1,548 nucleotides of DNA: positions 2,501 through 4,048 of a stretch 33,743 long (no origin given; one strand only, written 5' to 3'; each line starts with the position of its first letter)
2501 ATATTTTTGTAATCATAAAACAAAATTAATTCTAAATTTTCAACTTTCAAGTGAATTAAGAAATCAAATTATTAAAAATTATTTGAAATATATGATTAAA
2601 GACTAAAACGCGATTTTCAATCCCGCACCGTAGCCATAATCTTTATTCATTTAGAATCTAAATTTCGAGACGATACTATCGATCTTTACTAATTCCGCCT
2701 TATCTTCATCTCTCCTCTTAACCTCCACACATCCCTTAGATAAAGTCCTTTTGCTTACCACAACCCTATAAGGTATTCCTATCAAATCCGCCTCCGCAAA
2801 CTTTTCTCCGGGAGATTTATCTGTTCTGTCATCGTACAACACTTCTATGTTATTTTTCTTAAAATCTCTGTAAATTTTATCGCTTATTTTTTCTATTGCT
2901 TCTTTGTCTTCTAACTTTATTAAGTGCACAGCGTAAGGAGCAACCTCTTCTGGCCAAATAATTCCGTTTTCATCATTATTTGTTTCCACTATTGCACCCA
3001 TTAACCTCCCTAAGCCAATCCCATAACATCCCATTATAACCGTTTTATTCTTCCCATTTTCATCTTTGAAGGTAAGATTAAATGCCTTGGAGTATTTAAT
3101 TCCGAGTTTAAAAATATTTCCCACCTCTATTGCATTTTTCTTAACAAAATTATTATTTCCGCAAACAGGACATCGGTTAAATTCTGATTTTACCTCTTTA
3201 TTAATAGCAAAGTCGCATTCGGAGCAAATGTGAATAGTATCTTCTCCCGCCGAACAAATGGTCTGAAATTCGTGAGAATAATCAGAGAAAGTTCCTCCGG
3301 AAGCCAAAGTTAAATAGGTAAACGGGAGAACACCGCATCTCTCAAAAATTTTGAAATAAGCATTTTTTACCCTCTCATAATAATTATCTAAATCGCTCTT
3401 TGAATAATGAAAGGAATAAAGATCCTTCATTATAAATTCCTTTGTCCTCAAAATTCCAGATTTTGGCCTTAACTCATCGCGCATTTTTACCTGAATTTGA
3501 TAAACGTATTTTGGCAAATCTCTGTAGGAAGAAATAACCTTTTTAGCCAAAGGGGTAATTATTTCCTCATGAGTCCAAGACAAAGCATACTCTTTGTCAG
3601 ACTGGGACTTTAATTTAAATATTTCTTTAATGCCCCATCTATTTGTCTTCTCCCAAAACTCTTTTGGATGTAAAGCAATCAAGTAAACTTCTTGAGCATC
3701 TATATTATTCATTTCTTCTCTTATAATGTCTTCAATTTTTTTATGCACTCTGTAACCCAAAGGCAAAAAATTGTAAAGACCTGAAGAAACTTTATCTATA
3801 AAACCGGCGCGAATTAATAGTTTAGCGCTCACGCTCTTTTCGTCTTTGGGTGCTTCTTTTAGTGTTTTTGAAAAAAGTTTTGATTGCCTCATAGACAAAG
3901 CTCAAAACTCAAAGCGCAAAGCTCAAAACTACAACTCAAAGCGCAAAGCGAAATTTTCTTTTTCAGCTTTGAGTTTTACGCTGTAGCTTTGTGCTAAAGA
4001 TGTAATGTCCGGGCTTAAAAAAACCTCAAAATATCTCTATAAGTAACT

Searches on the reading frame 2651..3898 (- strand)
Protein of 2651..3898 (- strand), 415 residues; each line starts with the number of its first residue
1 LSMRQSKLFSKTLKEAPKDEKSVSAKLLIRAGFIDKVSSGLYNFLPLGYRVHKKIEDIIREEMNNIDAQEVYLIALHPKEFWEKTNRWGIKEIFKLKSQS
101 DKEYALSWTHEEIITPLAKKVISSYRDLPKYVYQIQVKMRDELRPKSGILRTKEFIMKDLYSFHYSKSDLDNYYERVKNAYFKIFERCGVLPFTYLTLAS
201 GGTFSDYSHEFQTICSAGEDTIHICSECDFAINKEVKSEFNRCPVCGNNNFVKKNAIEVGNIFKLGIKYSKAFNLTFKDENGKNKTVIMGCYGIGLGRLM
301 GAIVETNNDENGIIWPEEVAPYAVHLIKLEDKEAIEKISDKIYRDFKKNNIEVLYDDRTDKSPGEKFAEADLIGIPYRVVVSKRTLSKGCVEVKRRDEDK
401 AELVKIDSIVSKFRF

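Call 12: search_protein_families(library=ncbifam, proteins=[window:2651-3898:-])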
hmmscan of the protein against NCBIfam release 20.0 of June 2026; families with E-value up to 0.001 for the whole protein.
window:2651-3898:- (415 aa): 11 families
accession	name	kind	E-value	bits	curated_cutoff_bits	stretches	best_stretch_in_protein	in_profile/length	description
NF006625.0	PRK09194.1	equivalog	2.5e-151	505.3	558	2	3-238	1-237/559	proline--tRNA ligase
TIGR00409.1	proS_fam_II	equivalog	8.1e-140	467.4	306.7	2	3-237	1-236/568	proline--tRNA ligase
NF008979.1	PRK12325.1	exception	2.1e-124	415.7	550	1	3-413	1-436/437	proline--tRNA ligase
TIGR00408.1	proS_fam_I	equivalog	1.3e-44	152.9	437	2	253-413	215-377/475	proline--tRNA ligase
TIGR00418.1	thrS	equivalog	6e-22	78.3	383.65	1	33-414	185-562/565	threonine--tRNA ligase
NF003211.1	PRK04173.1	equivalog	1.3e-19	70.4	312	1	121-411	180-452/454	glycine--tRNA ligase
TIGR00389.1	glyS_dimeric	equivalog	9.8e-18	64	243.3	1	313-413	463-561/565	glycine--tRNA ligase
NF003068.0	PRK03991.1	equivalog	2.6e-15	55.8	484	1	39-412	217-587/613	threonine--tRNA ligase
TIGR00442.1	hisS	equivalog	6.3e-08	32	286.75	1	292-404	301-404/406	histidine--tRNA ligase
NF011500.0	PRK14938.1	equivalog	0.00028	20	362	1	294-411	247-361/387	Ser-tRNA(Thr) hydrolase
NF011484.0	PRK14894.1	equivalog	0.00097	17.4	1050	0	109-190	145-225/539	glycine--tRNA ligase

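Call 77: find_homologous_proteins(query=window:2651-3898:-, max_evalue=1e-60)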
Query window:2651-3898:- (415 aa): 7995 proteins with E <= 1e-60 among 8000 candidates; the best 120 are listed.
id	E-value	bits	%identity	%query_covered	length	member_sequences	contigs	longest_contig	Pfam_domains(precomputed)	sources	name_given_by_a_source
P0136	6.1e-270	913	98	100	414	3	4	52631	PF03129.26,PF00587.31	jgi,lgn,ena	-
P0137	4.0e-241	818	87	98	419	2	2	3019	PF03129.26,PF00587.31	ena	-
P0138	3.0e-188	644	68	98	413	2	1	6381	PF03129.26,PF00587.31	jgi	-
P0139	2.8e-186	637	65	100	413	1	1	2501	PF03129.26,PF00587.31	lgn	-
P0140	2.7e-181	621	65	99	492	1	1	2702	PF03129.26,PF00587.31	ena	-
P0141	8.4e-181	619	66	99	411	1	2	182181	PF03129.26,PF00587.31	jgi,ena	-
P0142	2.6e-179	614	64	98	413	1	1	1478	PF03129.26,PF00587.31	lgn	-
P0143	1.4e-178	612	65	98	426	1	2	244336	PF03129.26,PF00587.31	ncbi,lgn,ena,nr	ncbi:prolyl-tRNA synthetase [Candidatus Parcubacteria bacterium]|nr:prolyl-tRNA synthetase [Candidat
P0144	1.0e-177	609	64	99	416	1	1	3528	PF03129.26,PF00587.31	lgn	-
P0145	1.2e-176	606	63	99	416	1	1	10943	PF03129.26,PF00587.31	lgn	-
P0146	1.4e-176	605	63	99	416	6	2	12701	PF03129.26,PF00587.31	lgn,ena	-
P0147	1.8e-176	605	63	99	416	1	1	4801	PF03129.26,PF00587.31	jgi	jgi:prolyl-tRNA synthetase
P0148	7.1e-176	603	62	100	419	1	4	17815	PF03129.26,PF00587.31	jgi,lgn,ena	jgi:prolyl-tRNA synthetase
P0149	7.4e-175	600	63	99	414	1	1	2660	PF03129.26,PF00587.31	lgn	-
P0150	1.0e-174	599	63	99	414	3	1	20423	PF03129.26,PF00587.31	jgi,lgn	-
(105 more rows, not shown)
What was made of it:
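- Its ProS best named hits are Parcubacteria, Nealsonbacteria, Portnoybacteria and Pacebacteria at 60-66% identity (call 77).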
